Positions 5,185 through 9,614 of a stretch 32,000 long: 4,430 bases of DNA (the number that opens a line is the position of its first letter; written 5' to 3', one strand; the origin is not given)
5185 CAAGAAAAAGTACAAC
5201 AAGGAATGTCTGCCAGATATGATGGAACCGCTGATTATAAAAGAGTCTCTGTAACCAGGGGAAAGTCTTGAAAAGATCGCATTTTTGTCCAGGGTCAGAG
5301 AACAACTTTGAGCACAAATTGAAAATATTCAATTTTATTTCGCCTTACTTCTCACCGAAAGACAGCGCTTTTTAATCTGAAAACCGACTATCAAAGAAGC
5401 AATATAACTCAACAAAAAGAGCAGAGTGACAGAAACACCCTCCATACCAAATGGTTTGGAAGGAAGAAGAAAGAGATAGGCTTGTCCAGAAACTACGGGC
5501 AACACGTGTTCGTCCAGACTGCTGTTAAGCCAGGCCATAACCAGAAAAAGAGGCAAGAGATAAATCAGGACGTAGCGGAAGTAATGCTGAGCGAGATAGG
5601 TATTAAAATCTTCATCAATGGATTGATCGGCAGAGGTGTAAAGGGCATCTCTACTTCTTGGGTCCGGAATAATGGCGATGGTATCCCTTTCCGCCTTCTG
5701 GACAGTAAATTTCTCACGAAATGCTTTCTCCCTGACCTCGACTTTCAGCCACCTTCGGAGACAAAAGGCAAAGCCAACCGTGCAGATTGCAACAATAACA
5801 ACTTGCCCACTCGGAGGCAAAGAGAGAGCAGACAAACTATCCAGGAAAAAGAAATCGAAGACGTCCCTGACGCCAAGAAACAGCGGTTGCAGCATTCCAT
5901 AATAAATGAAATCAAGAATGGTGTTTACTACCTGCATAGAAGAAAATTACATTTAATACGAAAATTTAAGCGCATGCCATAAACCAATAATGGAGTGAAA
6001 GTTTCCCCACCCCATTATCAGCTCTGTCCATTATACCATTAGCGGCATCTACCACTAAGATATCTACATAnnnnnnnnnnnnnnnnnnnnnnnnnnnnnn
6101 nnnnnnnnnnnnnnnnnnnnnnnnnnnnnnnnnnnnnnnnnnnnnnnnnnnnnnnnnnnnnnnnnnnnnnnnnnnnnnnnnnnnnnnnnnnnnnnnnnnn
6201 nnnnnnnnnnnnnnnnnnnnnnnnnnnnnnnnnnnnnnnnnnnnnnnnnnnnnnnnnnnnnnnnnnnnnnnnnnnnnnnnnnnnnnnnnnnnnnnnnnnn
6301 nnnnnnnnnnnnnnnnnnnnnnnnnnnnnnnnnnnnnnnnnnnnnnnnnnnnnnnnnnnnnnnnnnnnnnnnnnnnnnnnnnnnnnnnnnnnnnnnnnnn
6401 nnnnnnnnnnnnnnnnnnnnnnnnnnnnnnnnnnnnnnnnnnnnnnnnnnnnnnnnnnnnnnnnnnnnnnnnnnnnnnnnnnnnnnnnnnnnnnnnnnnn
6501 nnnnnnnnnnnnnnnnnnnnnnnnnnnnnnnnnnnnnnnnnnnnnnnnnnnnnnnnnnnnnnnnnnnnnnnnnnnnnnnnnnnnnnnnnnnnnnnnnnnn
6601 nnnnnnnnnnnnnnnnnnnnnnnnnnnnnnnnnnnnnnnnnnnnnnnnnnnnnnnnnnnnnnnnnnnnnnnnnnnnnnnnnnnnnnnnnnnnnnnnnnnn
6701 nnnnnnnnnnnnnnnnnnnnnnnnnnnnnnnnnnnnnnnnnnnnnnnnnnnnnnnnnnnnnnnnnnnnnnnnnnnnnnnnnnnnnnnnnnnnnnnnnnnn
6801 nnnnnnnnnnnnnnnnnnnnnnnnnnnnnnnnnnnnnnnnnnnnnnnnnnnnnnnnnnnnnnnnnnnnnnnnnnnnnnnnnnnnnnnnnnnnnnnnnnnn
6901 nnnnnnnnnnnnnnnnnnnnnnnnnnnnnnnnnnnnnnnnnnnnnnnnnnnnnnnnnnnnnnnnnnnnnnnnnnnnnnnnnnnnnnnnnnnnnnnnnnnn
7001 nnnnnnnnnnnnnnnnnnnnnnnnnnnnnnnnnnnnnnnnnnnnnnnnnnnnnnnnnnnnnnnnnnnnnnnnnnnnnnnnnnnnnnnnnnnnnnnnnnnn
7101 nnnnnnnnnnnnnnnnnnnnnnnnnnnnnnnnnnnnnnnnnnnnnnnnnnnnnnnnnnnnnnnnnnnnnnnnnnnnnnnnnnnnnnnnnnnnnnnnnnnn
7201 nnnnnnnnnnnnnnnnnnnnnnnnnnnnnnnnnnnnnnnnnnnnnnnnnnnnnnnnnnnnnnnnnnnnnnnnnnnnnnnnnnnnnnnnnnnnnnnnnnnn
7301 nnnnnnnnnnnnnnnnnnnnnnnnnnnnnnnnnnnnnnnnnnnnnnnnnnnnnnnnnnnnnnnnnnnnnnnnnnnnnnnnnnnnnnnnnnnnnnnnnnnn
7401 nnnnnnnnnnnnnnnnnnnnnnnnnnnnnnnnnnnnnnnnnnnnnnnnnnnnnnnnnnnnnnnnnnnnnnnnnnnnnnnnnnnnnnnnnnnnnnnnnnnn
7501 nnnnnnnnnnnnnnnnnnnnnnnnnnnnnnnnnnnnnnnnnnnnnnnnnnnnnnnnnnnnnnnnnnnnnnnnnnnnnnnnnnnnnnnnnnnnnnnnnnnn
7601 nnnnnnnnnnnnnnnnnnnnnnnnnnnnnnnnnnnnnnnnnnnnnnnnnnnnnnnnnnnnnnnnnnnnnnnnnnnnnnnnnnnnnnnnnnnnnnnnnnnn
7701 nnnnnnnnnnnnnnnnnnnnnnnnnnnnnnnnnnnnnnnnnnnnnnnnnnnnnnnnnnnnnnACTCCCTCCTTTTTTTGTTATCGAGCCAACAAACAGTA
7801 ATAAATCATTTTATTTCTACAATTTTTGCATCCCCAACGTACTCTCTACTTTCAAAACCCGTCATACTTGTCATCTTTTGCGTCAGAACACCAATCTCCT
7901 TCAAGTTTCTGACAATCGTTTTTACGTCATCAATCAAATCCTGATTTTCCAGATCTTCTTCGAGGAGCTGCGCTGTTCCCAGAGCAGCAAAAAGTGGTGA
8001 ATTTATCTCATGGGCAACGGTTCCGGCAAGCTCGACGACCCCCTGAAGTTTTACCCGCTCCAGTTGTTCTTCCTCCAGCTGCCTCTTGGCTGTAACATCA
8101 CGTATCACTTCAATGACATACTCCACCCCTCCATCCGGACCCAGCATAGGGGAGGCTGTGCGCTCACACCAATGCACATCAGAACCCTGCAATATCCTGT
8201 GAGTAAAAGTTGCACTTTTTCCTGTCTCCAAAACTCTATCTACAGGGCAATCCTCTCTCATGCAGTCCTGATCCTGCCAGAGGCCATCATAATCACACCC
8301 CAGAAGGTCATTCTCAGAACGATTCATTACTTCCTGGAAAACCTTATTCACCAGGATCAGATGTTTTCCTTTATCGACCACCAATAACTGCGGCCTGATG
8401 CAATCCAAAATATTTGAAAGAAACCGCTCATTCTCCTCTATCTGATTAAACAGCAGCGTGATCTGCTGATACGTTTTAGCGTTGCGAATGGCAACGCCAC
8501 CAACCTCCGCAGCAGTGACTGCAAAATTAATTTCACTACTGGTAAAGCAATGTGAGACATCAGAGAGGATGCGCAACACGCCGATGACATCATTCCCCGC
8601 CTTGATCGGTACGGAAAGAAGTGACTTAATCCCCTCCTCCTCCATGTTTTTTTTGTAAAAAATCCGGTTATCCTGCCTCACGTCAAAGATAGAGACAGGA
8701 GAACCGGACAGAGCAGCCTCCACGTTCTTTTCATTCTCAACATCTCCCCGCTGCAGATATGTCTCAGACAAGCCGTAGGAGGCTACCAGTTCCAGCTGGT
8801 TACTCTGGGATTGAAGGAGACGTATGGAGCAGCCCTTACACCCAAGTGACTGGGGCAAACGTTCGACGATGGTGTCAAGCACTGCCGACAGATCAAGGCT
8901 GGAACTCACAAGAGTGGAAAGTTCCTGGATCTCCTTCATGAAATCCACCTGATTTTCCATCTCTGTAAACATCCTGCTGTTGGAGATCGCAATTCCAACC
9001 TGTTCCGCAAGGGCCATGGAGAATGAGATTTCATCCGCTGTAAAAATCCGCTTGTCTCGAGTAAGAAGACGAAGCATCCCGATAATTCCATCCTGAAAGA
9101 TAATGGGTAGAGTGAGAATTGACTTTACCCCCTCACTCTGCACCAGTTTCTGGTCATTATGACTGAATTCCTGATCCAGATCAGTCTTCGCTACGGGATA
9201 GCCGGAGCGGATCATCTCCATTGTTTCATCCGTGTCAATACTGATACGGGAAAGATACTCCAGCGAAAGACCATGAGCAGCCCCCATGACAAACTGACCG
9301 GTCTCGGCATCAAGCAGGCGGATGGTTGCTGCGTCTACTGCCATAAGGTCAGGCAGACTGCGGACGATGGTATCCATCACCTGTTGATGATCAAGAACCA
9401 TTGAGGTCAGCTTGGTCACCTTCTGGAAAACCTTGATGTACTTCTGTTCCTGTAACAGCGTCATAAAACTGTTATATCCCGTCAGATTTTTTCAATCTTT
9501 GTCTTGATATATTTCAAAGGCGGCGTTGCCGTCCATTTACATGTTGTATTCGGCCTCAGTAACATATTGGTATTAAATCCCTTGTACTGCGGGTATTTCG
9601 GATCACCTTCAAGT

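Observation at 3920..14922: Sigma-54-driven eight-gene operon encoding a molybdoenzyme / NapH-like / TauE-like membrane system with no canonical counterpart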

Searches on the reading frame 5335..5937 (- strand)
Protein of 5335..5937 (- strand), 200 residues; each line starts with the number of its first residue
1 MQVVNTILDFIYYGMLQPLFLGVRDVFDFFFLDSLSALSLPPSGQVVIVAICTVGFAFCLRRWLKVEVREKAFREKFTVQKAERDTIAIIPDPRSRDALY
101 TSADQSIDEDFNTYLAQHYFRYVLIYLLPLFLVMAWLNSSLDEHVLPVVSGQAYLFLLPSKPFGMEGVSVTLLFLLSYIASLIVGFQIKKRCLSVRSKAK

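Call 4: search_protein_families(library=pfam, proteins=[window:5335-5937:-], max_evalue=0.01)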
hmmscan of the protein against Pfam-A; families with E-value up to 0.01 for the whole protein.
window:5335-5937:- (200 aa): 0 families

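Call 5: search_protein_families(library=ncbifam, proteins=[window:5335-5937:-], max_evalue=0.01)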
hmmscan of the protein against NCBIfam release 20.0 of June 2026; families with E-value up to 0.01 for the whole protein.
window:5335-5937:- (200 aa): 0 families

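Call 38: search_protein_families(library=pfam, proteins=[window:5335-5937:-], max_evalue=5)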
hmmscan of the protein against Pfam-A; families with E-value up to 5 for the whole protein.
window:5335-5937:- (200 aa): 0 families

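Call 68: search_solved_structures(query=A2, max_evalue=10)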
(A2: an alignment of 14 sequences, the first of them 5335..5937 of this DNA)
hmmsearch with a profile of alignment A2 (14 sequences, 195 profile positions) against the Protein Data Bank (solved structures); distinct sequences matched with E-value up to 10: 8.
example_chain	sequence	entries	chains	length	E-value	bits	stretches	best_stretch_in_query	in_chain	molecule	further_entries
5c8j_I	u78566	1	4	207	5.3e-07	32.8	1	15-134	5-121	Protein MJ0480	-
7o92_A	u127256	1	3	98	0.86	12.6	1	51-103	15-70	hypothetical protein UY81_C0065G0003 residues 18-54 from Candidatus Giovannonibacteria bac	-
6w6l_6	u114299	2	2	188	1.2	12.1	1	33-92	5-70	Calcium load-activated calcium channel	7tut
7apx_C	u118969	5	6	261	1.5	11.8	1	51-97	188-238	THO complex subunit THP2 | BJ4_G0025130.mRNA.1.CDS.1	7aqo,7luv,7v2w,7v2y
7oya_h1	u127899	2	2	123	2.9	10.9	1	43-93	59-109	60S ribosomal protein L35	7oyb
6swa_f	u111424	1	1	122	9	9.3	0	43-90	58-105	60S ribosomal protein L35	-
9h4n_b2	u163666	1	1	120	9.2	9.2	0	43-90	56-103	Large ribosomal subunit protein uL29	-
7cpu_Lh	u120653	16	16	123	9.2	9.2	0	43-90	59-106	60S ribosomal protein L35 | Large ribosomal subunit protein uL29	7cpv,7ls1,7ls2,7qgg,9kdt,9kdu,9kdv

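Call 71: search_solved_structures(query=A2, max_evalue=0.001, show_alignments=1)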
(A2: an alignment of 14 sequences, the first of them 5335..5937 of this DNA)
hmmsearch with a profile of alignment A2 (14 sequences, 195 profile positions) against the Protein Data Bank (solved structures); distinct sequences matched with E-value up to 0.001: 1.
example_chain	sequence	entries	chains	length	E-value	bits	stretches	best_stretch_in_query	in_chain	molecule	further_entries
5c8j_I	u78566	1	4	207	5.3e-07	32.8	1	15-134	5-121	Protein MJ0480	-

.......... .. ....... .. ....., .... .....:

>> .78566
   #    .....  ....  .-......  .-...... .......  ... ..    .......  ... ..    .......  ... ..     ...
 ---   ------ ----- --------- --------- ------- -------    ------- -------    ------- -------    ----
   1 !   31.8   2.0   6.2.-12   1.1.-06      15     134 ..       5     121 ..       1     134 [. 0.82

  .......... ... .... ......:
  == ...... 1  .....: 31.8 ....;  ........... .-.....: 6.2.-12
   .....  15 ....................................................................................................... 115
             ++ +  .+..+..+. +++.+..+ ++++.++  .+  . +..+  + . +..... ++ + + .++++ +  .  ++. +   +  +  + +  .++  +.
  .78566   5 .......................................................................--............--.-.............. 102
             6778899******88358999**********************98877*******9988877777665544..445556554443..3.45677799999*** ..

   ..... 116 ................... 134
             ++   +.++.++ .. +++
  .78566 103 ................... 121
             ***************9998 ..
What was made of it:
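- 5335..5937 (-): g7: three-helix membrane protein with a coiled-coil hairpin. It is a divergent bacterial member of the Oxa1/DUF106 (EMC3/TMCO1/MJ0480) superfamily and always accompanies the long TauE. The profile of 14 relatives matches MJ0480 (PDB 5c8j) at E = 5.3e-7 (calls 68, 71).
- On Oxa1 superfamily, DUF106 / EMC3 / TMCO1 branch (for g7): The family profile A2 matches MJ0480 (5c8j) at E = 5.3e-7 (calls 68, 71).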

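Call 74: predict_structure(protein=window:5335-5937:-)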
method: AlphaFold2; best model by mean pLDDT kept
length: 200 residues; sequences in the alignment: 1
mean_pLDDT: 57.5   pTM: 0.34
mean pLDDT of the five models: 57.5, 51.1, 50.4, 47.3, 45.2
residues with pLDDT >= 90: 0; 70-90: 21; 50-70: 110; < 50: 69
segments of 3 or more residues with pLDDT < 50: 1-7, 9-35, 141-174
pLDDT, mean of each block of 10 residues (from residue 1): 46 44 44 53 62 67 67 64 67 76 70 63 60 55 45 44 41 55 65 63
secondary structure, 60 per line:
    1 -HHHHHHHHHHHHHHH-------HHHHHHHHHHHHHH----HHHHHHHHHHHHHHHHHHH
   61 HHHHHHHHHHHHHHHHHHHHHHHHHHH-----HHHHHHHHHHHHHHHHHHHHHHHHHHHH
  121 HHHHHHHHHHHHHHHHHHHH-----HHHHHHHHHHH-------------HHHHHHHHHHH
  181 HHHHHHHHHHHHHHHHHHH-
elements in order: H2-16 H24-37 H42-87 H93-140 H146-156 H170-199
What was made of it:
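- On Oxa1 superfamily, DUF106 / EMC3 / TMCO1 branch (for g7): The window protein alone has no Pfam hit, and its single-sequence AF2 model was too poor to compare (pLDDT 57, call 74).
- Tried and rejected: The model had mean pLDDT 57, too poor for a fold search (call 74).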

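Call 96: search_protein_families(library=pfam, alignment_id=A2, max_evalue=1)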
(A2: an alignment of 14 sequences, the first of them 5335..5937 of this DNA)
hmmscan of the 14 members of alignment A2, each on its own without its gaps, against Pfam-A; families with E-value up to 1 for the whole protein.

A. member 1, window:5335-5937:- (200 aa): 0 families

B. families by the number of members that match (of 14 scanned): 19 families
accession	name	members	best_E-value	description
PF01956.21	EMC3_TMCO1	3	2.5e-09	Integral membrane protein EMC3/TMCO1-like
PF15086.11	UPF0542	3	0.013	Uncharacterised protein family UPF0542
PF07219.19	HemY_N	3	0.023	HemY protein N-terminus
PF06195.18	DUF996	2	0.0082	Protein of unknown function (DUF996)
PF10153.14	Efg1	2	0.035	rRNA-processing protein Efg1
PF11377.13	DUF3180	2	0.093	Protein of unknown function (DUF3180)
PF03994.20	DUF350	2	0.1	Domain of Unknown Function (DUF350)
PF11990.13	DUF3487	2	0.18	Protein of unknown function (DUF3487)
PF24301.1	FraC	1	0.0045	Filament integrity protein FraC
PF14163.11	SieB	1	0.0063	Super-infection exclusion protein B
PF05563.18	SpvD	1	0.038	Salmonella plasmid virulence protein SpvD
PF13903.11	Claudin_2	1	0.049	PMP-22/EMP/MP20/Claudin tight junction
PF06785.16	UPF0242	1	0.051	Uncharacterised protein family (UPF0242) N-terminus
PF04145.20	Ctr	1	0.077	Ctr copper transporter family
PF14316.11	DUF4381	1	0.079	Domain of unknown function (DUF4381)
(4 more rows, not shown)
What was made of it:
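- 5335..5937 (-): Three of 14 relatives match Pfam EMC3_TMCO1, best E = 2.5e-9 (call 96).
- On Oxa1 superfamily, DUF106 / EMC3 / TMCO1 branch (for g7): Three of 14 relatives match PF01956 at up to 2.5e-9 (call 96).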

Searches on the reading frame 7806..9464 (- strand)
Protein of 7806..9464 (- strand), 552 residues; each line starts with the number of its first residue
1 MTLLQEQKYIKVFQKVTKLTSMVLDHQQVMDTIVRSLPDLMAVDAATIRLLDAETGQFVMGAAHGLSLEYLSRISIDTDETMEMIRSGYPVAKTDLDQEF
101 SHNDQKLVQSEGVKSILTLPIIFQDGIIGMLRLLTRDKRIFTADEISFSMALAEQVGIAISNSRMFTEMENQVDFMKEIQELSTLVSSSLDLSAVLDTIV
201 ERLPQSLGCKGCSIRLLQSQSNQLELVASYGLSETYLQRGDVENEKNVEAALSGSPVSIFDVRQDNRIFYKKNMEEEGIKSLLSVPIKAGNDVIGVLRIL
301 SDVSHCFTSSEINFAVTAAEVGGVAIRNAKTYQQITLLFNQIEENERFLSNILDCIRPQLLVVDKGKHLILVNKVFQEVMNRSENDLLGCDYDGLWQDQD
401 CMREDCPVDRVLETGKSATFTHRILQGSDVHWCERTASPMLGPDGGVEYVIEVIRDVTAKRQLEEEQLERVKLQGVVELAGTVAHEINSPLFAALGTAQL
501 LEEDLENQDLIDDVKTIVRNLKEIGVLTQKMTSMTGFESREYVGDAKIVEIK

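Call 4: search_protein_families(library=pfam, proteins=[window:7806-9464:-], max_evalue=0.01)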
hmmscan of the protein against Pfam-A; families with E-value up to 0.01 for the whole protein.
window:7806-9464:- (552 aa): 8 families
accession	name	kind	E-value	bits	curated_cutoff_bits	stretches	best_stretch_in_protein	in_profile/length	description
PF01590.32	GAF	-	3.6e-31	108.9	22.4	2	191-326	1-133/133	GAF domain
PF13185.12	GAF_2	-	9.5e-29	100.8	28.6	2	190-326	2-135/136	GAF domain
PF13492.12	GAF_3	-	7.3e-18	65.7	27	2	27-162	3-129/129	GAF domain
PF08448.16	PAS_4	-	1.4e-16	61.1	23.1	1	360-462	8-110/110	PAS fold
PF13426.13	PAS_9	-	7.5e-06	26.6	27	1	362-459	6-103/103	PAS domain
PF00512.31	HisKA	-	1.3e-05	25.6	26.9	1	478-531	4-57/66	His Kinase A (phospho-acceptor) domain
PF15714.11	SpoVT_C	-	9.9e-05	22.9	27.5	0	248-320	49-121/128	Stage V sporulation protein T C-terminal, transcription factor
PF00989.32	PAS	-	0.00045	20.7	22.6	1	349-457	3-113/113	PAS fold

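Call 5: search_protein_families(library=ncbifam, proteins=[window:7806-9464:-], max_evalue=0.01)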
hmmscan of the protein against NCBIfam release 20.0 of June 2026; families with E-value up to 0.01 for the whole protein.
window:7806-9464:- (552 aa): 23 families
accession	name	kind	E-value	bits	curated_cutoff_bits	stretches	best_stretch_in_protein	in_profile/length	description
NF008283.0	PRK11061.1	equivalog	5.1e-23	81.2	583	2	20-171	12-165/748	phosphoenolpyruvate--protein phosphotransferase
NF008468.0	PRK11360.1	equivalog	3.6e-16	58.7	646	1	333-531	254-451/616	two-component system sensor histidine kinase AtoS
TIGR01817.1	nifA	equivalog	8.8e-13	47.8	528.85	1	176-341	4-172/534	nif-specific transcriptional activator NifA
NF011958.0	PRK15429.1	equivalog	2.6e-11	42.8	830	2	184-354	195-372/692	formate hydrogenlyase transcriptional activator FlhA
NF046044.1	PnpS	equivalog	1.5e-10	40.7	400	1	325-517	33-212/390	two-component system histidine kinase PnpS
NF008293.1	PRK11073.1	equivalog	4.7e-10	39.2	240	1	348-521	8-175/349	nitrogen regulation protein NR(II)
NF052574.1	HisKinEspCMyxo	equivalog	7e-09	34.4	1200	1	364-492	304-433/785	serine histidine kinase EspC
TIGR00229.1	sensory_box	domain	2.9e-08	33.9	22.9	1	343-466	1-125/126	PAS domain S-box protein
NF052573.1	HisKinEspAMyxo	equivalog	7.7e-08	30.8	1400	1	322-510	230-418/755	serine histidine kinase EspA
NF047874.1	MASE3_PAS_HK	subfamily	1.5e-07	30.6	560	1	332-522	250-444/655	MASE3 domain-containing sensor histidine kinase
NF047497.1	HK_LIC_12097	equivalog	7.6e-07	28.2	500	1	340-509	4-183/367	LIC_12097 family sensor histidine kinase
NF041673.1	transregRamA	equivalog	1.2e-05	24.6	500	0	84-131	68-117/280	acetate metabolism transcriptional regulator RamA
NF041777.1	sens_FixL_Rhizob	equivalog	2.3e-05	23.3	850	1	338-493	114-279/485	sensor protein FixL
NF046020.1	HisKinCckABruc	equivalog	3e-05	22.1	1000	1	448-529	452-534/868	cell cycle histidine kinase CckA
NF008312.0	PRK11100.1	equivalog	4.1e-05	22.6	356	1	478-550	258-330/477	two-component system sensor histidine kinase CreC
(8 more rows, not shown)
